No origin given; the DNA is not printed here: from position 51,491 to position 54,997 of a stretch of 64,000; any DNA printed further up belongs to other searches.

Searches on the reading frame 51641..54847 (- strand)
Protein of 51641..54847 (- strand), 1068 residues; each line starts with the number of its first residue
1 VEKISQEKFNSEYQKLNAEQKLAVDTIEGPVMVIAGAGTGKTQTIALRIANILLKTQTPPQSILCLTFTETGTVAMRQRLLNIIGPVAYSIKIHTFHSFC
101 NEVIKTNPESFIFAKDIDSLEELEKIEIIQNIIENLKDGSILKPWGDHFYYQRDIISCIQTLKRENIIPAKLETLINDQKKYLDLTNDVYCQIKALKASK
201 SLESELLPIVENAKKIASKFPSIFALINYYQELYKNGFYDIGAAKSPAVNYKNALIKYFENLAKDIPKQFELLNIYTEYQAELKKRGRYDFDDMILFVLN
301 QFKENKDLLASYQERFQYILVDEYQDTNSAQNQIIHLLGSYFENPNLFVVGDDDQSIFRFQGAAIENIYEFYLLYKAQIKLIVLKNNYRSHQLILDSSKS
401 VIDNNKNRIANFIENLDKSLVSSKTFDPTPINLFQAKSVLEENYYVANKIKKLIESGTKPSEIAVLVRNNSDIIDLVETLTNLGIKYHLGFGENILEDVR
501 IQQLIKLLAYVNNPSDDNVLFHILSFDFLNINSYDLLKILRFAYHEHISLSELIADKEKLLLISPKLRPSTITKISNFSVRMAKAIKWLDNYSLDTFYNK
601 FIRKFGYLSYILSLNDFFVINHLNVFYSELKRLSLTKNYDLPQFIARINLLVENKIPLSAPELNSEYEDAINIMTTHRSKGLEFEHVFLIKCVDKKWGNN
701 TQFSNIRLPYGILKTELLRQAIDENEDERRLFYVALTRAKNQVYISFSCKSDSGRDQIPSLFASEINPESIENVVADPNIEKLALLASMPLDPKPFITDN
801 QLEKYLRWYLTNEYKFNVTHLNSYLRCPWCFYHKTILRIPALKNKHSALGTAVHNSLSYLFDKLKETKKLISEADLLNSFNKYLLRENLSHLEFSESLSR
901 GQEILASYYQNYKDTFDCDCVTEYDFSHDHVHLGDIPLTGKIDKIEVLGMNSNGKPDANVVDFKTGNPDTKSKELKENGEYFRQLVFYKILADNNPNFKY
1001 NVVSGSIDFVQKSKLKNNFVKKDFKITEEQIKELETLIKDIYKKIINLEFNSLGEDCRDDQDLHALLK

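Call 11: search_protein_families(library=pfam, proteins=[window:51641-54847:-])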
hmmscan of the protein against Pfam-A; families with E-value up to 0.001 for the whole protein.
window:51641-54847:- (1068 aa): 7 families
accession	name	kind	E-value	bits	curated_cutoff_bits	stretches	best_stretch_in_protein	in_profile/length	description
PF00580.27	UvrD-helicase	-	2.6e-61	208.1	23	2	251-372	145-267/271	UvrD/REP helicase N-terminal domain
PF13361.12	UvrD_C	-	1.6e-40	140.1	25.6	1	382-748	1-348/350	UvrD-like helicase C-terminal domain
PF12705.13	PDDEXK_1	-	2e-17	64.4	22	1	816-1053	2-232/247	PD-(D/E)XK nuclease superfamily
PF13245.12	AAA_19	-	3.1e-16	60.2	25.1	1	20-360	1-133/134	AAA domain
PF13538.12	UvrD_C_2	-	2.4e-10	40.6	27.4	1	723-745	29-51/52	UvrD-like helicase C-terminal domain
PF13087.12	AAA_12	-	0.00047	20.2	27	0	668-745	136-190/195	AAA domain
PF01443.25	Viral_helicase1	-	0.00075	19.8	21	0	723-745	202-226/228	Viral superfamily 1 RNA helicase core domain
